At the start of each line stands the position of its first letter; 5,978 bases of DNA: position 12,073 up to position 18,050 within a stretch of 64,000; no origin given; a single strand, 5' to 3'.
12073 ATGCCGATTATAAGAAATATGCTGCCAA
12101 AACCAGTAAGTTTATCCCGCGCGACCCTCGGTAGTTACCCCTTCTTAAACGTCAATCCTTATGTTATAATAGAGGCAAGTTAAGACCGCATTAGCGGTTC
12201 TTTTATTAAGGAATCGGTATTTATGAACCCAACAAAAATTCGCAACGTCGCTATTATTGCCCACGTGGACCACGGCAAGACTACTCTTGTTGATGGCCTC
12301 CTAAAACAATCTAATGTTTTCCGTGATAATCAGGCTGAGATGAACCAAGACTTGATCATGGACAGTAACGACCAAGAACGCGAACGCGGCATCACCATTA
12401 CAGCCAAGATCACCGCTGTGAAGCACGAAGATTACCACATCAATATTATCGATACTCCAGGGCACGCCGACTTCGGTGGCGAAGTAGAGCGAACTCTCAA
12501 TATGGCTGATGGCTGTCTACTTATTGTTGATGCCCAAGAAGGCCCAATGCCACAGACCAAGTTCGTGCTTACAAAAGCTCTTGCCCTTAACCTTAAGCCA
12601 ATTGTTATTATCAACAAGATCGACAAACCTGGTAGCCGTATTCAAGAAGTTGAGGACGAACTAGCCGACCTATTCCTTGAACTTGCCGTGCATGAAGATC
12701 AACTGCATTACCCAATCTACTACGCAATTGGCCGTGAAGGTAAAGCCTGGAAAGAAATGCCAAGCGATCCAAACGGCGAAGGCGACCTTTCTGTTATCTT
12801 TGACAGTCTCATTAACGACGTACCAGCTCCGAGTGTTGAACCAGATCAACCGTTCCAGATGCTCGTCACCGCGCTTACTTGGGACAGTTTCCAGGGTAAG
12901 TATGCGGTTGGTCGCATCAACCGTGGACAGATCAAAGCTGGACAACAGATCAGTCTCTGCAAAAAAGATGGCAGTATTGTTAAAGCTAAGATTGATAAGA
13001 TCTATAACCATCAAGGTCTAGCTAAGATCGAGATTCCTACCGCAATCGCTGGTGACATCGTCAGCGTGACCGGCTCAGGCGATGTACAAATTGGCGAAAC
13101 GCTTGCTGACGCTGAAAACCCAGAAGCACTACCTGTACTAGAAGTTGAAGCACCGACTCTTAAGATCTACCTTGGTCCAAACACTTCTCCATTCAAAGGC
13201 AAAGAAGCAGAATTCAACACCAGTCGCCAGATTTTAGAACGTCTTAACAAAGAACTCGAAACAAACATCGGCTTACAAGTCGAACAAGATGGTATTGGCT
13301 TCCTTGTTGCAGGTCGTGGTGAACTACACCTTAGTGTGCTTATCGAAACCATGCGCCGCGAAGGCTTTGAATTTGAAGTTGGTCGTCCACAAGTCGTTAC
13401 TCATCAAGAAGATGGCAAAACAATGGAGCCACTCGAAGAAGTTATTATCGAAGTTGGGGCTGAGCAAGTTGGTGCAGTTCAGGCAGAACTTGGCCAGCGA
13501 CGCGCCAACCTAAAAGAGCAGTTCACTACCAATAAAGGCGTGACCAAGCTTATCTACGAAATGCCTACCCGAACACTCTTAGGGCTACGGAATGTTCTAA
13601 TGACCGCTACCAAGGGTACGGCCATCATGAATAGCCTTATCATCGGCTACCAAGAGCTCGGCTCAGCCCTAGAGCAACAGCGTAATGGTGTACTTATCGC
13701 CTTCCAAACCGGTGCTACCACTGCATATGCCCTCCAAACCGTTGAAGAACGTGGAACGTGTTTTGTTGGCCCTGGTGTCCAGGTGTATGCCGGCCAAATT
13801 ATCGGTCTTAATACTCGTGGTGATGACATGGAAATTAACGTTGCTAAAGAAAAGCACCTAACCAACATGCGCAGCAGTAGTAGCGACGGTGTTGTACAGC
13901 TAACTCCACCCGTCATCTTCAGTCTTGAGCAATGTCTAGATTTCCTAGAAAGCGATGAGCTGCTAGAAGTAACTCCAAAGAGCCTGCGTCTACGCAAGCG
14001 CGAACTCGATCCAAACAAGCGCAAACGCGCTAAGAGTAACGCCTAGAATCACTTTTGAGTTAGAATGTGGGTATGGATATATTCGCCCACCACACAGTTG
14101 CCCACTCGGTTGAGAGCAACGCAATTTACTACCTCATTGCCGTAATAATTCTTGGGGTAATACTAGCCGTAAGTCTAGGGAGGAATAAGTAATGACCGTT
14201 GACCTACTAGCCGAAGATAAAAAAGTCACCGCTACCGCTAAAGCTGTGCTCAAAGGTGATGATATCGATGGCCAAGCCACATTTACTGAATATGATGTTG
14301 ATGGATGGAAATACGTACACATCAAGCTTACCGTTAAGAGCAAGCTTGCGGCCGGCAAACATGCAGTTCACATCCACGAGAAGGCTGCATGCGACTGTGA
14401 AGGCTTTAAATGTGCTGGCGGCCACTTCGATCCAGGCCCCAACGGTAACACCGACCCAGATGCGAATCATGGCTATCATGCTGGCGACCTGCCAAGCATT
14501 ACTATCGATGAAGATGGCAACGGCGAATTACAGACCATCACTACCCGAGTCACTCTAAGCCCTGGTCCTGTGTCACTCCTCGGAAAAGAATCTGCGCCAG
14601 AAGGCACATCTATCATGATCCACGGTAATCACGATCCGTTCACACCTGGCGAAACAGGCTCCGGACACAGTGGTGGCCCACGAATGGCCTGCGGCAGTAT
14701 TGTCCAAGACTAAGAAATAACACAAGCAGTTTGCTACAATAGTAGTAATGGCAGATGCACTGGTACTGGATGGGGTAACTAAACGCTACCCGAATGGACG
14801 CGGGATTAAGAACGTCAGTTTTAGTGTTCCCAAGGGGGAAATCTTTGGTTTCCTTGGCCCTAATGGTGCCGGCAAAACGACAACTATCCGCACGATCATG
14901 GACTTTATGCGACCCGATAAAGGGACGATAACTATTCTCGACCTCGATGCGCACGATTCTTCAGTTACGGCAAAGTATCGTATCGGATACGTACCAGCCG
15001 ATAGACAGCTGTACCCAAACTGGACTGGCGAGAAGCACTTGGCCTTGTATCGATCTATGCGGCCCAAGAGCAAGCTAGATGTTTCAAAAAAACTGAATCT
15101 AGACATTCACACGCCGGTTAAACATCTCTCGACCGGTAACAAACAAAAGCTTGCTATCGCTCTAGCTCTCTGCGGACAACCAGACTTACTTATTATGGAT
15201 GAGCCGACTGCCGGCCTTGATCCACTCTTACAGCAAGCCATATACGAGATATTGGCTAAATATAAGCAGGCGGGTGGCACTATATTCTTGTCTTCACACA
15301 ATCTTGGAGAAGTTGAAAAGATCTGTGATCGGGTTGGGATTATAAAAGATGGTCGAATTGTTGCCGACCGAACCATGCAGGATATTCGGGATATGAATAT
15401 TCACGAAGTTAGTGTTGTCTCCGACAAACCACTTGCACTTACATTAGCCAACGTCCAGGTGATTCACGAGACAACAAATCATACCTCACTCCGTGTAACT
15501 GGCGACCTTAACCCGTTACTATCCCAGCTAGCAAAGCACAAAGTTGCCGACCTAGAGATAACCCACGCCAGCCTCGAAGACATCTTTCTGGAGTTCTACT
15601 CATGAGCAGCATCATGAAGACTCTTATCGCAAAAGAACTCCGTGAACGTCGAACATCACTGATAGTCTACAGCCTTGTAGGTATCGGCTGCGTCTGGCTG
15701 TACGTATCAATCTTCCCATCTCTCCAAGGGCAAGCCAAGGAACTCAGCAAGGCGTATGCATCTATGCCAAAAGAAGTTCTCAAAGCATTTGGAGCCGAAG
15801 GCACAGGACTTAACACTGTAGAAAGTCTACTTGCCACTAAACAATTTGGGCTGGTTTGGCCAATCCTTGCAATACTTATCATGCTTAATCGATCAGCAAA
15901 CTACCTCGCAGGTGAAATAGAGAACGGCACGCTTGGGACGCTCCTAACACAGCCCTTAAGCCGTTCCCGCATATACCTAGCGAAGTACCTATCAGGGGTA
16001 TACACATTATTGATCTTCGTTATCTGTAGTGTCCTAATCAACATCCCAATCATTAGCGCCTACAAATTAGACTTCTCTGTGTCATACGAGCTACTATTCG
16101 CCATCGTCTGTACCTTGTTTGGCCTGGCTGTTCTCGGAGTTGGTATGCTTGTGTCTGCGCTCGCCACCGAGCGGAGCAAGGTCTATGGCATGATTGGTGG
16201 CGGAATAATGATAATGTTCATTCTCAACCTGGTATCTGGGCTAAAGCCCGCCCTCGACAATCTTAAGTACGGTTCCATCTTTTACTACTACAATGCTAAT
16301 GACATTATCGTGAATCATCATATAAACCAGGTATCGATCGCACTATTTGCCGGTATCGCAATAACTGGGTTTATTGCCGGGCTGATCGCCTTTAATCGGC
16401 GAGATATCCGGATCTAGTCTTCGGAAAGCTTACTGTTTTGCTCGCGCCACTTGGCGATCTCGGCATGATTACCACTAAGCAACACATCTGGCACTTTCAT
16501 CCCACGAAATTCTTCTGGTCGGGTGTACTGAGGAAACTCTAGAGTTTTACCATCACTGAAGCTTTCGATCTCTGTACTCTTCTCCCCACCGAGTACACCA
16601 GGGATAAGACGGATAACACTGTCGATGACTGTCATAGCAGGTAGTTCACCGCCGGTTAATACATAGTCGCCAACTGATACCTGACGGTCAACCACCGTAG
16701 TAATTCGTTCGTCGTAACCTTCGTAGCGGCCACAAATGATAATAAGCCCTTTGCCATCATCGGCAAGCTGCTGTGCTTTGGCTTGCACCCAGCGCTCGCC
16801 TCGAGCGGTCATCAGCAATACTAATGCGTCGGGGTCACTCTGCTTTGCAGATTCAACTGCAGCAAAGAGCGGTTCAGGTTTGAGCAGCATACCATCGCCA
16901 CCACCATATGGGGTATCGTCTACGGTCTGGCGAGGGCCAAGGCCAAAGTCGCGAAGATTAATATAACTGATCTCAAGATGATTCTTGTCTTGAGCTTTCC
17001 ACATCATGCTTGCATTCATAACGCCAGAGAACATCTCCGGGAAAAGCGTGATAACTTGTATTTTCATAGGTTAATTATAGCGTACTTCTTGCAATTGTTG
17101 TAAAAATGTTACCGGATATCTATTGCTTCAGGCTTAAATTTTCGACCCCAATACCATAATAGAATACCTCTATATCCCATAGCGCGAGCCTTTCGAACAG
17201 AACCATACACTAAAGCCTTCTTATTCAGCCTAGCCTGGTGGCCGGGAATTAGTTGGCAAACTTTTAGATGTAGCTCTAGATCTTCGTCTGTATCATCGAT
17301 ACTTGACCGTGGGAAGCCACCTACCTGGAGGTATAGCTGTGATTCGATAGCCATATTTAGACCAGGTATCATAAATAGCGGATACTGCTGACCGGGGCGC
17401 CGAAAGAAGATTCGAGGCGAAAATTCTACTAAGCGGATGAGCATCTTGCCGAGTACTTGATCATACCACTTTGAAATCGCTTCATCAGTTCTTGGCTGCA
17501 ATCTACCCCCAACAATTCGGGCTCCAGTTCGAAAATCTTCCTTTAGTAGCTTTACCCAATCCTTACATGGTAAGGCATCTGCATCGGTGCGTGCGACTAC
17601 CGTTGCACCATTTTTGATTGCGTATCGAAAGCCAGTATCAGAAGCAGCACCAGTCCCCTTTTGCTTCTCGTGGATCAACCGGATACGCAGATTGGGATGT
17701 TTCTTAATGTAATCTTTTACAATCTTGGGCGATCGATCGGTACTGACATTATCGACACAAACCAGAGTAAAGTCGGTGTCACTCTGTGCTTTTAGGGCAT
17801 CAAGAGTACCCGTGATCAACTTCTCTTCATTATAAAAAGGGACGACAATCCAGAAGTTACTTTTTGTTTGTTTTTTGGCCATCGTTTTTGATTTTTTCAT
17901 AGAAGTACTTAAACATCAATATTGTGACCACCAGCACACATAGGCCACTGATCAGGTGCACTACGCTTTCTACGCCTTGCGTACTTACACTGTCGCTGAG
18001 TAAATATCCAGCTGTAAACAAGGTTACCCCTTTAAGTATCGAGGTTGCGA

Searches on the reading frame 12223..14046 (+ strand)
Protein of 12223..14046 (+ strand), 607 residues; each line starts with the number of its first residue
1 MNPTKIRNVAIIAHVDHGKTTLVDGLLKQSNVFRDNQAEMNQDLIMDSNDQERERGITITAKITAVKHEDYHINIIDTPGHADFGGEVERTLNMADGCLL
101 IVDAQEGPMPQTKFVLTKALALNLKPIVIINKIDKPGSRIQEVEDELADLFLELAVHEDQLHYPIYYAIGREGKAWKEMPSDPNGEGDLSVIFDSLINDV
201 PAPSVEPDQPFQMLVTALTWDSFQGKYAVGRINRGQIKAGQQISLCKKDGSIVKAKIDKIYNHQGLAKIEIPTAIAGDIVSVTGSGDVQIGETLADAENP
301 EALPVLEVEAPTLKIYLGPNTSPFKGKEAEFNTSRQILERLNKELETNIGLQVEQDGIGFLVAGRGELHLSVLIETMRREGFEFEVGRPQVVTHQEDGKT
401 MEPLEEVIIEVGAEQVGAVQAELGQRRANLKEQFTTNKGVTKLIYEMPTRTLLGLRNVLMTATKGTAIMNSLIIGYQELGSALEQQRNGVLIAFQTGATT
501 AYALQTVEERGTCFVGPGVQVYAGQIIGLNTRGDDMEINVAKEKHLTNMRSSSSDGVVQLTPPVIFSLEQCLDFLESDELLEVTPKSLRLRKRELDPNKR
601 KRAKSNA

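Call 26: search_protein_families(library=pfam, proteins=[window:12223-14046:+], max_evalue=0.0001)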
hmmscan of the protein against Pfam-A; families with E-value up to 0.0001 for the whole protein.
window:12223-14046:+ (607 aa): 6 families
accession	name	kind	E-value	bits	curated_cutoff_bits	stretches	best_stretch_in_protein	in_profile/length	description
PF00009.33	GTP_EFTU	-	5.8e-56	189.5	26.5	1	5-177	2-176/188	Elongation factor Tu GTP binding domain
PF21018.2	BipA_C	-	8.2e-43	145.1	23.8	1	488-596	1-109/110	TypA/BipA C-terminal domain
PF00679.30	EFG_C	-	2.9e-16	59.7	27.9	1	400-485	2-87/89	Elongation factor G C-terminus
PF03144.31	GTP_EFTU_D2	-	5.9e-13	49.5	30.3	1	225-295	1-73/73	Elongation factor Tu domain 2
PF22042.2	EF-G_D2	-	7e-08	32.9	27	1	210-296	1-83/84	Elongation factor G domain 2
PF01926.29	MMR_HSR1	-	5.7e-06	26.9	21.9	1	9-132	2-113/113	50S ribosome-binding GTPase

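Call 66: find_homologous_proteins(query=window:12223-14046:+, max_evalue=1e-50)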
Query window:12223-14046:+ (607 aa): 8000 proteins with E <= 1e-50 among 8000 candidates; the best 120 are listed.
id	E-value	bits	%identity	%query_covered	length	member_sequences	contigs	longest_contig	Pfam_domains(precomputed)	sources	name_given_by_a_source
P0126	0.0e+0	1347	100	100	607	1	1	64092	PF21018.3,PF01926.30,PF00679.31,PF00009.34,PF03144.32,PF22042.3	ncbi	-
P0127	0.0e+0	1306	96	100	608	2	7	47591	PF21018.3,PF01926.30,PF00679.31,PF00009.34,PF03144.32,PF22042.3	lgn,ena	-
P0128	0.0e+0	1277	94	100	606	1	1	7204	PF21018.3,PF01926.30,PF00679.31,PF00009.34,PF03144.32,PF22042.3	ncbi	-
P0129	0.0e+0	1266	94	100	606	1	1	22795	PF21018.3,PF01926.30,PF00679.31,PF00009.34,PF03144.32,PF22042.3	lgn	-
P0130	0.0e+0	1261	93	100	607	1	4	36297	PF21018.3,PF01926.30,PF00679.31,PF00009.34,PF03144.32,PF22042.3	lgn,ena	-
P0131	0.0e+0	1257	91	100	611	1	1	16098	PF21018.3,PF01926.30,PF00679.31,PF00009.34,PF03144.32,PF22042.3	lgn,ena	-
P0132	0.0e+0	1248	91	100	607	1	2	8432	PF21018.3,PF01926.30,PF00679.31,PF00009.34,PF03144.32,PF22042.3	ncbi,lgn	-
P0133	0.0e+0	1248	93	99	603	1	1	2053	PF21018.3,PF01926.30,PF00679.31,PF00009.34,PF03144.32,PF22042.3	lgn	-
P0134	0.0e+0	1247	91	100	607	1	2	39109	PF21018.3,PF01926.30,PF00679.31,PF00009.34,PF03144.32,PF22042.3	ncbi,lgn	-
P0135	0.0e+0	1241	91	100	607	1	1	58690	PF21018.3,PF01926.30,PF00679.31,PF00009.34,PF03144.32,PF22042.3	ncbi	-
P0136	0.0e+0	1219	89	100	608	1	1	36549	PF21018.3,PF01926.30,PF00679.31,PF00009.34,PF03144.32,PF22042.3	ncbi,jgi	jgi:GTP-binding protein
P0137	0.0e+0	1218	89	100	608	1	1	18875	PF21018.3,PF01926.30,PF00679.31,PF00009.34,PF03144.32,PF22042.3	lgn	-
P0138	0.0e+0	1218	89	100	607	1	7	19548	PF21018.3,PF01926.30,PF00679.31,PF00009.34,PF03144.32,PF22042.3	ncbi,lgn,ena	-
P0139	0.0e+0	1217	89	100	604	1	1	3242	PF21018.3,PF01926.30,PF00679.31,PF00009.34,PF03144.32,PF22042.3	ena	-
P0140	0.0e+0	1216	89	100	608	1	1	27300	PF21018.3,PF01926.30,PF00679.31,PF00009.34,PF03144.32,PF22042.3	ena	-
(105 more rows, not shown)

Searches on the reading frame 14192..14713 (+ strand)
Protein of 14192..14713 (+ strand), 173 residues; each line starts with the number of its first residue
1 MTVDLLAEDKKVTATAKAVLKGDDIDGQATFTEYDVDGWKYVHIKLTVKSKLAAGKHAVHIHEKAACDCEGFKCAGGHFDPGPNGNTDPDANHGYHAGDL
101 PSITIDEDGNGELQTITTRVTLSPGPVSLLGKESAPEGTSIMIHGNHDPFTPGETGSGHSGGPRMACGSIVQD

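Call 26: search_protein_families(library=pfam, proteins=[window:14192-14713:+], max_evalue=0.0001)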
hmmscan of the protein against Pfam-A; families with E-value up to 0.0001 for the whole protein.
window:14192-14713:+ (173 aa): 1 family
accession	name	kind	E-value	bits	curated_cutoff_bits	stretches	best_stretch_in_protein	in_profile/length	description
PF00080.25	Sod_Cu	-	4.8e-27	95.4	28.9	1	26-170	2-133/133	Copper/zinc superoxide dismutase (SODC)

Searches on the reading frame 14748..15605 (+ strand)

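Call 26: search_protein_families(library=pfam, proteins=[window:14748-15605:+], max_evalue=0.0001)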
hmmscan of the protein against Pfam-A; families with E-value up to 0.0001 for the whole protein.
window:14748-15605:+ (285 aa): 3 families
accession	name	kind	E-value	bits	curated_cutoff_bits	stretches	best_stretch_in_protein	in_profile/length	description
PF00005.33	ABC_tran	-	5.7e-29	101.9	25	1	21-155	2-137/137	ABC transporter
PF13304.12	AAA_21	-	2.8e-16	60.9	27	1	122-189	233-303/304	AAA domain, putative AbiEii toxin, Type IV TA system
PF13732.12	DrrA1-3_C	-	3.6e-05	24.8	27.4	1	220-282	14-79/81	ATP-binding protein DrrA1-3-like, C-terminal domain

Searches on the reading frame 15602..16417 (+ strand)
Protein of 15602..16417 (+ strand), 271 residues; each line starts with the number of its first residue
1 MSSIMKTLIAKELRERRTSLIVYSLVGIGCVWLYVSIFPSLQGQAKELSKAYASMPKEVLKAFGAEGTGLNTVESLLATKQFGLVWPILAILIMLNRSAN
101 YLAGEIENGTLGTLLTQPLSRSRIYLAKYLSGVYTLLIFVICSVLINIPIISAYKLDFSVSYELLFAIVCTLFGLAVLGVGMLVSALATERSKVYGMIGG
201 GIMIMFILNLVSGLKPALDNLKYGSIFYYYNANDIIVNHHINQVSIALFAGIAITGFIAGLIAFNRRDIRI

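Call 26: search_protein_families(library=pfam, proteins=[window:15602-16417:+], max_evalue=0.0001)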
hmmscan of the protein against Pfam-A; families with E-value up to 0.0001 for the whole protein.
window:15602-16417:+ (271 aa): 4 families
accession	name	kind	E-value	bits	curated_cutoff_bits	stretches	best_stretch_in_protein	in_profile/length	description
PF12679.13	ABC2_membrane_2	-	3.1e-22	79.6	27.2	1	7-268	2-282/283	ABC-2 family transporter protein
PF01061.29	ABC2_membrane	-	5.2e-07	29.8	26.9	1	88-209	58-177/211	ABC-2 type transporter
PF12698.13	ABC2_membrane_3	-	1.2e-05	25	31.6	1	83-228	165-310/347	ABC-2 family transporter protein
PF12730.13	ABC2_membrane_4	-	7.8e-05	23.2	27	1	68-189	39-160/179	ABC-2 family transporter protein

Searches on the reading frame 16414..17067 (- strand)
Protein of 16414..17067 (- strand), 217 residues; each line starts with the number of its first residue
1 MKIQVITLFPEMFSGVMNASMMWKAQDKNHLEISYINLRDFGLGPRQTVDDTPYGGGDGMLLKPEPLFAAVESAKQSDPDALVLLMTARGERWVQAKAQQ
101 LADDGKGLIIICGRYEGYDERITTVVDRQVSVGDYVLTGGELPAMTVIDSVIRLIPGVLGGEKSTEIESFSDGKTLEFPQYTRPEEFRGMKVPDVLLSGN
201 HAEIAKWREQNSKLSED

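Call 65: list_cluster_members(proteins=[P0001, window:16414-17067:-, window:30776-31240:-, window:23186-23425:-, P0002])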
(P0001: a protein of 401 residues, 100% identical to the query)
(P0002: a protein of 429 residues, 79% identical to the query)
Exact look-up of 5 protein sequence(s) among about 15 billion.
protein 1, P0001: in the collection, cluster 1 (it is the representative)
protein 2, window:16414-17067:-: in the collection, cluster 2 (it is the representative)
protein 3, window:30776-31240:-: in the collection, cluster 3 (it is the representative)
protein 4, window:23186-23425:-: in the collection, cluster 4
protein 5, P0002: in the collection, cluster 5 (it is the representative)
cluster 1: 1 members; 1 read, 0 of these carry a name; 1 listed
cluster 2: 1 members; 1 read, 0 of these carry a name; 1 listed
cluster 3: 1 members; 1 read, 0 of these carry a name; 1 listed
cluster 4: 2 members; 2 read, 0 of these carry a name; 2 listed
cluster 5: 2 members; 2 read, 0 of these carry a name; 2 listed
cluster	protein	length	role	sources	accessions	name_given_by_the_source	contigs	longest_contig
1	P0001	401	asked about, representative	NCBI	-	-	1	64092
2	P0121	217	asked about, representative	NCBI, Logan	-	-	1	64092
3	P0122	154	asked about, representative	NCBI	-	-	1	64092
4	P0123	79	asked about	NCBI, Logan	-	-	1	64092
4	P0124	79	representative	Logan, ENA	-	-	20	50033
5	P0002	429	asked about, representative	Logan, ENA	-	-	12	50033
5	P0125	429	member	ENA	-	-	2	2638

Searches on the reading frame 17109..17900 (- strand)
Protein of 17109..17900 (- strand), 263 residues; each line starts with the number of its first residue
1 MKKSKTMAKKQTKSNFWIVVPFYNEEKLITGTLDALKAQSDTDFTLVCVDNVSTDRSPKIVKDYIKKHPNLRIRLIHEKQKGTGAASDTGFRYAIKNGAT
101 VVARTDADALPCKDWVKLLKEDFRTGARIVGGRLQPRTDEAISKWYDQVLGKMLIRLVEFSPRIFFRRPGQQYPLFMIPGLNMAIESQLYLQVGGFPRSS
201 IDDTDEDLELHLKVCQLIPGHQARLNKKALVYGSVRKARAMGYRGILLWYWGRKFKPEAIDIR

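Call 26: search_protein_families(library=pfam, proteins=[window:17109-17900:-], max_evalue=0.0001)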
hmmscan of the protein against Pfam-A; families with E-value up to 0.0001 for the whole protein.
window:17109-17900:- (263 aa): 3 families
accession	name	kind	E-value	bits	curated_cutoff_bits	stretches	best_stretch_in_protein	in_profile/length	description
PF00535.33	Glycos_transf_2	-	2.7e-23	83.2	23.3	1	18-159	2-132/168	Glycosyl transferase family 2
PF10111.15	Glyco_tranf_2_2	-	2.2e-07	31.1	27.3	1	18-115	2-98/276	Glycosyltransferase like family 2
PF13641.12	Glyco_tranf_2_3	-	6.7e-06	26.7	27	1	16-213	3-193/230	Glycosyltransferase like family 2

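Call 35: search_protein_families(library=ncbifam, proteins=[window:17109-17900:-], max_evalue=0.00001)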
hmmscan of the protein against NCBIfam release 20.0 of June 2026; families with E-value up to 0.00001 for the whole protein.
window:17109-17900:- (263 aa): 13 families
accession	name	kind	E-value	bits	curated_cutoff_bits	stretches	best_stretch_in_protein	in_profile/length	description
NF007482.0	PRK10073.1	equivalog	2.4e-13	49.8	423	1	12-108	4-95/334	glycosyltransferase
NF038302.1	EPS_HpsE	equivalog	2.9e-13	49.5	300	1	15-119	2-107/307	hormogonium polysaccharide biosynthesis glycosyltransferase HpsE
NF041875.1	EPS_EpsD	equivalog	5.7e-13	48.9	370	1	18-234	3-207/325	exopolysaccharide biosynthesis glycosyltransferase EpsD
TIGR03965.1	mycofact_glyco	equivalog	3.7e-11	42.6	280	1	13-141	73-199/467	mycofactocin biosynthesis glycosyltransferase MftF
TIGR03937.1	PgaC_IcaA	equivalog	7.5e-11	41.6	422.3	1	6-201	37-223/407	poly-beta-1,6-N-acetyl-D-glucosamine synthase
NF058614.1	PPMAGASynPpgS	equivalog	1e-08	34.9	370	1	16-137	2-117/226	polyprenyl-phospho-N-acetylgalactosaminyl synthase PpgS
NF047588.1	GlcsyltransPgfSStrep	equivalog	1.1e-08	34.6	500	1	18-153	5-140/308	glycosyltransferase PgfS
TIGR04283.1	glyco_like_mftF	equivalog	1.2e-08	34.9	182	1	18-242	3-193/221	TIGR04283 family arsenosugar biosynthesis glycosyltransferase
NF047683.1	TeichurnBiosyTuaG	equivalog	2.2e-08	34.1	400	1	12-93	4-84/252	teichuronic acid biosynthesis protein TuaG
NF053739.1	GlytfEpsEBac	equivalog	4.2e-07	29.2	450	1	18-110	5-94/265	glycosyltransferase EpsE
NF007986.1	PRK10714.1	equivalog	9.1e-07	28.2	529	1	16-156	8-148/316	undecaprenyl-phosphate 4-deoxy-4-formamido-L-arabinose transferase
NF045692.1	OglycostaseCruG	equivalog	1.6e-06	27.3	600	1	12-116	39-145/386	2'-O-glycosyltransferase CruG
TIGR03111.1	glyc2_xrt_Gpos1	hypoth_equivalog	9.2e-06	24.7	363.95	0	6-129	41-162/439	TIGR03111 family XrtG-associated glycosyltransferase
